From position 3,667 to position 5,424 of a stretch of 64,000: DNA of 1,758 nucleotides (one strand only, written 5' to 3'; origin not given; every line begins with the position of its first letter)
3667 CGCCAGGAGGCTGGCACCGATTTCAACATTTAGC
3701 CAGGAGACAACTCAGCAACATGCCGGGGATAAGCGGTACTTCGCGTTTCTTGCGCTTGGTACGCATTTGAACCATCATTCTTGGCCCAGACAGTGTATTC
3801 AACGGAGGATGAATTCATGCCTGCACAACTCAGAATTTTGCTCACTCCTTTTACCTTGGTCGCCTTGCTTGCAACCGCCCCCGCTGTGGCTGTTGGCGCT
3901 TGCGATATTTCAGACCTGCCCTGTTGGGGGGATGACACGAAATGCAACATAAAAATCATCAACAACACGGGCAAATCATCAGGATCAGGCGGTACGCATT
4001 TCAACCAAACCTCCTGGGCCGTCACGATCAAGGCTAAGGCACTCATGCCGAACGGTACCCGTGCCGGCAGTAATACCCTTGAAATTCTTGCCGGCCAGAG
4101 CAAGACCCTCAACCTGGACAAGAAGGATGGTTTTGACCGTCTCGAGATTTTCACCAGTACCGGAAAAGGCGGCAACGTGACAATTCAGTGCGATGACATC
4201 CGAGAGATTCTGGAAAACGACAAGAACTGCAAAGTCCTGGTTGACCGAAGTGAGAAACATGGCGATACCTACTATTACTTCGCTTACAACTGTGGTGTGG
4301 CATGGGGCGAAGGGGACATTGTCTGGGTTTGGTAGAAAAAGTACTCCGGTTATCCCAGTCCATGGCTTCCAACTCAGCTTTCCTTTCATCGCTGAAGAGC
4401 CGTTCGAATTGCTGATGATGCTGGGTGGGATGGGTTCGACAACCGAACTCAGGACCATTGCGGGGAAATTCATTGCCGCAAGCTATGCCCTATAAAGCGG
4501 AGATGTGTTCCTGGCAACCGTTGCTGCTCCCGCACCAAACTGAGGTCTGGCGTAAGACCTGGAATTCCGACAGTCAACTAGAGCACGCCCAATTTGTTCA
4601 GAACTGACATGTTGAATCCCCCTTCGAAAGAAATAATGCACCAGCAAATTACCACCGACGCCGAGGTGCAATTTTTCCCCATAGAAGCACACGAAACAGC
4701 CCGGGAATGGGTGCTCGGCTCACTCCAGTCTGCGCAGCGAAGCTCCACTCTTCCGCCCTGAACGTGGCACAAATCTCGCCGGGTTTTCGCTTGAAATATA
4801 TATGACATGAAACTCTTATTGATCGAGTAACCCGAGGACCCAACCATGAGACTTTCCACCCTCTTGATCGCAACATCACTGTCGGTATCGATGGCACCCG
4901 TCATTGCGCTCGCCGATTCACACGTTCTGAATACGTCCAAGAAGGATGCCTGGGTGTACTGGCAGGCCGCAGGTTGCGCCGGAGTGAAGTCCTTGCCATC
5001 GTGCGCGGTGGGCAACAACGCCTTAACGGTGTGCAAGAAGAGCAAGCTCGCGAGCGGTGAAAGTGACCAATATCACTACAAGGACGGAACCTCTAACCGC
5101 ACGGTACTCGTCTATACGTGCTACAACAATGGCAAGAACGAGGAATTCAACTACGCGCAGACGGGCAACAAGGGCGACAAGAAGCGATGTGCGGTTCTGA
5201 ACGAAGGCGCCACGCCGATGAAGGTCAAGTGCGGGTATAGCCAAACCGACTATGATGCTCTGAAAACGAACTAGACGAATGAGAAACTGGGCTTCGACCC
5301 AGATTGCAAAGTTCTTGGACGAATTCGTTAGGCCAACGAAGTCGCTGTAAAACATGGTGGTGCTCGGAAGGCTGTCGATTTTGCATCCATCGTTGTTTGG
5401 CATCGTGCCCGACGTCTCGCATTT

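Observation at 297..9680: tRNA-Leu-adjacent ~9.4 kb island packed with small secreted Cys-rich proteins in paralog families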

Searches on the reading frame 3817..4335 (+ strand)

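Call 4: search_protein_families(library=pfam, max_evalue=1, proteins=[window:3817-4335:+])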
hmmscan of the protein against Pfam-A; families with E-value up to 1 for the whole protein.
window:3817-4335:+ (172 aa): 1 family
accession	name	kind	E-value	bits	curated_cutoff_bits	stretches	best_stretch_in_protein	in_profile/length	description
PF00472.26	RF-1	-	0.00032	21.1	35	1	50-138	15-61/116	RF-1 domain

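Call 5: search_protein_families(library=ncbifam, max_evalue=1, proteins=[window:3817-4335:+])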
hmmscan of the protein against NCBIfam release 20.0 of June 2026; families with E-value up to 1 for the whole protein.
window:3817-4335:+ (172 aa): 5 families
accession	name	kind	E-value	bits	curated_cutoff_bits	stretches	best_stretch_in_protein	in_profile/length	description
TIGR03072.1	release_prfH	equivalog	0.017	14.7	166.65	1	46-71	107-132/200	peptide chain release factor H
TIGR00020.2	prfB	exception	0.083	11.9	370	1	49-72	231-254/353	peptide chain release factor 2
NF005930.0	PRK07948.1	equivalog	0.15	12.7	82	1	5-45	21-61/86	monovalent cation/H+ antiporter complex subunit F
NF001859.2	PRK00591.1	equivalog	0.18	10.9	400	1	50-72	219-241/347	peptide chain release factor 1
TIGR00019.1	prfA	equivalog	0.2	10.5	423.25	1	50-72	227-249/361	peptide chain release factor 1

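Call 59: search_protein_families(library=pfam, max_evalue=0.01, proteins=[L082:8232-9500:-, L088:16901-17524:+, L088:9262-9852:+, L082:6808-7227:+, L082:1053-1514:-, L082:6004-6564:-])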
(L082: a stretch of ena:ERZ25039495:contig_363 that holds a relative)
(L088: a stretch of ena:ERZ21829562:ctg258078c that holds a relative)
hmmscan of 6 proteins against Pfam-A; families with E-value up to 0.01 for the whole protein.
L082:8232-9500:- (422 aa): 3 families
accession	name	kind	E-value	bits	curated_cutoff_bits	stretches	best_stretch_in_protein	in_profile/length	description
PF00263.26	Secretin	-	1.9e-09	37.8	27.5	1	322-384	3-69/169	Bacterial type II and III secretion system protein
PF03958.22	Secretin_N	-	8.4e-07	29.6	28.2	1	194-254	4-67/69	Bacterial type II/III secretion system short domain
PF07660.19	STN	-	0.0022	18.2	28.4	0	114-159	3-48/52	Secretin and TonB N terminus short domain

L088:16901-17524:+ (208 aa): 0 families

L088:9262-9852:+ (197 aa): 0 families

L082:6808-7227:+ (140 aa): 0 families

L082:1053-1514:- (153 aa): 2 families
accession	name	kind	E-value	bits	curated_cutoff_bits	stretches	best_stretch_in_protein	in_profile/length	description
PF25160.1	LdpA_Fe-S-bd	-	0.0012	19.1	27.6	0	64-76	32-44/49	LdpA Fe-S cluster-binding domain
PF15913.10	Furin-like_2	-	0.0015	19.2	28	0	119-142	72-95/102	Furin-like repeat, cysteine-rich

L082:6004-6564:- (186 aa): 0 families

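Call 85: search_protein_families(library=pfam, max_evalue=0.001, proteins=[L089:759-1277:+])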
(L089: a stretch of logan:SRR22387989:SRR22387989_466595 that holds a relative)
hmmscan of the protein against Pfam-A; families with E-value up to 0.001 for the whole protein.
L089:759-1277:+ (173 aa): 0 families

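Call 92: search_protein_families(library=phrogs, max_evalue=0.01, proteins=[P0001, P0002, P0003, P0004, P0005, P0006, P0007, P0008, P0009])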
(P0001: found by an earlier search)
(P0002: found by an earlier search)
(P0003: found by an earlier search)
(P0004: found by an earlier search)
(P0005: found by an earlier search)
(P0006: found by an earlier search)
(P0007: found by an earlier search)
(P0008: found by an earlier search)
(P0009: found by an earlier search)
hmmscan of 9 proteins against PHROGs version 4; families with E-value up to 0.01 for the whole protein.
P0001 (156 aa): 0 families

P0002 (189 aa): 0 families

P0003 (144 aa): 0 families

P0004 (172 aa): 1 family
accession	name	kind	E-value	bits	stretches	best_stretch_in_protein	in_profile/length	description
phrog_38617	-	unknown function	0.0044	17.1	1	51-149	110-206/331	-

P0005 (142 aa): 1 family
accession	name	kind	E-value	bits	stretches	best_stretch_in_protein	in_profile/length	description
phrog_32533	-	unknown function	0.005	17.8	1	43-129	13-95/159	-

P0006 (175 aa): 0 families

P0007 (161 aa): 0 families

P0008 (128 aa): 0 families

P0009 (197 aa): 1 family
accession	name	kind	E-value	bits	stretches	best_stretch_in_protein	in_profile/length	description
phrog_20921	-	unknown function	0.0067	17.5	1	87-158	55-124/149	-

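Call 93: search_protein_families(library=padloc, max_evalue=0.01, proteins=[P0001, P0002, P0003, P0004, P0005, P0006, P0007, P0008, P0009])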
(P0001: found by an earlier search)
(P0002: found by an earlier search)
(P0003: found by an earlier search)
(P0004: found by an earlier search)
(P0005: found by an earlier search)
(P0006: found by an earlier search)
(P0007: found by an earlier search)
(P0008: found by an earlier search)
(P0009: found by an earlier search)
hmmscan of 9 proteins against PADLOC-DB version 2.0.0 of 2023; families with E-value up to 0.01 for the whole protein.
P0001 (156 aa): 0 families

P0002 (189 aa): 0 families

P0003 (144 aa): 0 families

P0004 (172 aa): 0 families

P0005 (142 aa): 0 families

P0006 (175 aa): 0 families

P0007 (161 aa): 0 families

P0008 (128 aa): 0 families

P0009 (197 aa): 0 families

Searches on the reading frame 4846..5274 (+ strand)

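Call 4: search_protein_families(library=pfam, max_evalue=1, proteins=[window:4846-5274:+])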
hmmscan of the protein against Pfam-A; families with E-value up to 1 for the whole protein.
window:4846-5274:+ (142 aa): 0 families

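Call 5: search_protein_families(library=ncbifam, max_evalue=1, proteins=[window:4846-5274:+])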
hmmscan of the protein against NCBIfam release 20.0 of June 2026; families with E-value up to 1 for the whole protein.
window:4846-5274:+ (142 aa): 1 family
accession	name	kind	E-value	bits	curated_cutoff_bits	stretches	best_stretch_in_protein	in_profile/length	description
NF007990.1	PRK10718.1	equivalog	0.038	13.7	207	1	54-122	43-112/189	RpoE-regulated lipoprotein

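Call 59: search_protein_families(library=pfam, max_evalue=0.01, proteins=[L082:8232-9500:-, L088:16901-17524:+, L088:9262-9852:+, L082:6808-7227:+, L082:1053-1514:-, L082:6004-6564:-])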
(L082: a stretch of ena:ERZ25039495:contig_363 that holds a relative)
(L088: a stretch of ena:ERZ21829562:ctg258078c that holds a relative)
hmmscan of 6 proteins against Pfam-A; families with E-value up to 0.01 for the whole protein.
L082:8232-9500:- (422 aa): 3 families
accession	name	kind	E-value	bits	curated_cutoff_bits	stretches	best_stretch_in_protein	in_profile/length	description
PF00263.26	Secretin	-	1.9e-09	37.8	27.5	1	322-384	3-69/169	Bacterial type II and III secretion system protein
PF03958.22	Secretin_N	-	8.4e-07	29.6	28.2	1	194-254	4-67/69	Bacterial type II/III secretion system short domain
PF07660.19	STN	-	0.0022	18.2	28.4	0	114-159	3-48/52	Secretin and TonB N terminus short domain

L088:16901-17524:+ (208 aa): 0 families

L088:9262-9852:+ (197 aa): 0 families

L082:6808-7227:+ (140 aa): 0 families

L082:1053-1514:- (153 aa): 2 families
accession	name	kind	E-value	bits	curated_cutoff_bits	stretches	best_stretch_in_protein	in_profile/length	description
PF25160.1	LdpA_Fe-S-bd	-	0.0012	19.1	27.6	0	64-76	32-44/49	LdpA Fe-S cluster-binding domain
PF15913.10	Furin-like_2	-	0.0015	19.2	28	0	119-142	72-95/102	Furin-like repeat, cysteine-rich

L082:6004-6564:- (186 aa): 0 families

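Call 85: search_protein_families(library=pfam, max_evalue=0.001, proteins=[L089:759-1277:+])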
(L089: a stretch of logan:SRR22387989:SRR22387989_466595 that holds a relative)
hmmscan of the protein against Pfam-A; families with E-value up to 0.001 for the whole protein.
L089:759-1277:+ (173 aa): 0 families

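Call 92: search_protein_families(library=phrogs, max_evalue=0.01, proteins=[P0001, P0002, P0003, P0004, P0005, P0006, P0007, P0008, P0009])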
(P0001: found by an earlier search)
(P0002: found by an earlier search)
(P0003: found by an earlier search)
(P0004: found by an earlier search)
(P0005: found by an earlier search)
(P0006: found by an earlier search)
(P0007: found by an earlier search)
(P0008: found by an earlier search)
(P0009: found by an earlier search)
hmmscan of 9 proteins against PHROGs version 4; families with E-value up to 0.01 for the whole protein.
P0001 (156 aa): 0 families

P0002 (189 aa): 0 families

P0003 (144 aa): 0 families

P0004 (172 aa): 1 family
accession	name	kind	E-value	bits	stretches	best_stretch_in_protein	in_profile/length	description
phrog_38617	-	unknown function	0.0044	17.1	1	51-149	110-206/331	-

P0005 (142 aa): 1 family
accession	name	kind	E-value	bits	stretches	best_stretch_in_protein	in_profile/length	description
phrog_32533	-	unknown function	0.005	17.8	1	43-129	13-95/159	-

P0006 (175 aa): 0 families

P0007 (161 aa): 0 families

P0008 (128 aa): 0 families

P0009 (197 aa): 1 family
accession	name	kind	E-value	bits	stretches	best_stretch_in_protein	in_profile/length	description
phrog_20921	-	unknown function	0.0067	17.5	1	87-158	55-124/149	-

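Call 93: search_protein_families(library=padloc, max_evalue=0.01, proteins=[P0001, P0002, P0003, P0004, P0005, P0006, P0007, P0008, P0009])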
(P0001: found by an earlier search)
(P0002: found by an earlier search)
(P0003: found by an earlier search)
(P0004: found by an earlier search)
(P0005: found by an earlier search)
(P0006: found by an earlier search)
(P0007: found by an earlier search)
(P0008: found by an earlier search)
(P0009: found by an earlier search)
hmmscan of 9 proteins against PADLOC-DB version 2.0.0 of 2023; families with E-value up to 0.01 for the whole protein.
P0001 (156 aa): 0 families

P0002 (189 aa): 0 families

P0003 (144 aa): 0 families

P0004 (172 aa): 0 families

P0005 (142 aa): 0 families

P0006 (175 aa): 0 families

P0007 (161 aa): 0 families

P0008 (128 aa): 0 families

P0009 (197 aa): 0 families
